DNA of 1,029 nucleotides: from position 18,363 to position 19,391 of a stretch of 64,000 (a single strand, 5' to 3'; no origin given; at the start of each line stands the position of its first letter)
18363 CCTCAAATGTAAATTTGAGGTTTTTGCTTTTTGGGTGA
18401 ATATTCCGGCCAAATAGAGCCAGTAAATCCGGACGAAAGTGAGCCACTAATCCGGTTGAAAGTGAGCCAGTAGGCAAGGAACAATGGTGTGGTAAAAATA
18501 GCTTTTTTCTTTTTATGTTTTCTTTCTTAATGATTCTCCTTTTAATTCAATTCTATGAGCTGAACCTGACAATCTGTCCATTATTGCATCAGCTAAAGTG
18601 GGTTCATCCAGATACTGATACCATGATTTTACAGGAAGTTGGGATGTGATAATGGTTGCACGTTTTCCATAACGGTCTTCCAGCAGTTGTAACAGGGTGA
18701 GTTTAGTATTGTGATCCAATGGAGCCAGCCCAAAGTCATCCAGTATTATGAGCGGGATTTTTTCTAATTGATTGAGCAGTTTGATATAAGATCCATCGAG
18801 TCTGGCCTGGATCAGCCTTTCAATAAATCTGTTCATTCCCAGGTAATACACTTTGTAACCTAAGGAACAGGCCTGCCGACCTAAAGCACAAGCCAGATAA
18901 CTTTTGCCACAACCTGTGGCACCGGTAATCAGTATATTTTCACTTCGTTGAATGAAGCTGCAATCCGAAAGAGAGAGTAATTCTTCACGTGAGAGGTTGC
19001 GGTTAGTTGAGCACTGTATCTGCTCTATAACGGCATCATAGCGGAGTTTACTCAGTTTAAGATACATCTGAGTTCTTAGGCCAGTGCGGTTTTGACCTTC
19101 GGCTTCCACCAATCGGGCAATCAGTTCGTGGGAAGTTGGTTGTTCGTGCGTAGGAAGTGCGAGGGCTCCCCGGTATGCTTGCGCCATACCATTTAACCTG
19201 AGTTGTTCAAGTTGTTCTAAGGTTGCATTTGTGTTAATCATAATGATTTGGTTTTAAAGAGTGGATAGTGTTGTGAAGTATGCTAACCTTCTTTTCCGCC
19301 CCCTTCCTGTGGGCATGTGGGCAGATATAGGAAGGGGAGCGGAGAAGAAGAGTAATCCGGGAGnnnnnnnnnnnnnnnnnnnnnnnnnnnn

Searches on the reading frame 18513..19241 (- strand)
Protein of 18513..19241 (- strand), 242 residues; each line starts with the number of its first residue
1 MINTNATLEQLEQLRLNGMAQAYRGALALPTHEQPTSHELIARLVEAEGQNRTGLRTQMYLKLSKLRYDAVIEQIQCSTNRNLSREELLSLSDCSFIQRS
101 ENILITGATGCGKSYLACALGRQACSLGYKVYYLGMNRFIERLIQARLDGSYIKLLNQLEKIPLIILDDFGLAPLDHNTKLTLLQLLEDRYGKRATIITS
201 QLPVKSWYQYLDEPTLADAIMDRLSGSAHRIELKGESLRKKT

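Call 63: search_protein_families(library=pfam, proteins=[window:18513-19241:-], max_evalue=0.001)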
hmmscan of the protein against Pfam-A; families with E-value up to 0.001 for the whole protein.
window:18513-19241:- (242 aa): 3 families
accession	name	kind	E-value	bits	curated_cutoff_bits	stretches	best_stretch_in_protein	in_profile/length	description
PF01695.23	IstB_IS21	-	9.1e-63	212.4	24.1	1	10-242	2-234/238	IstB-like ATP binding protein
PF00308.24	Bac_DnaA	-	2e-05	25.3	23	1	101-194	35-130/162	Bacterial DnaA ATPAse domain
PF20720.3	nSTAND3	-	0.00039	20.6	27.2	1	97-137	14-54/155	Novel STAND NTPase 3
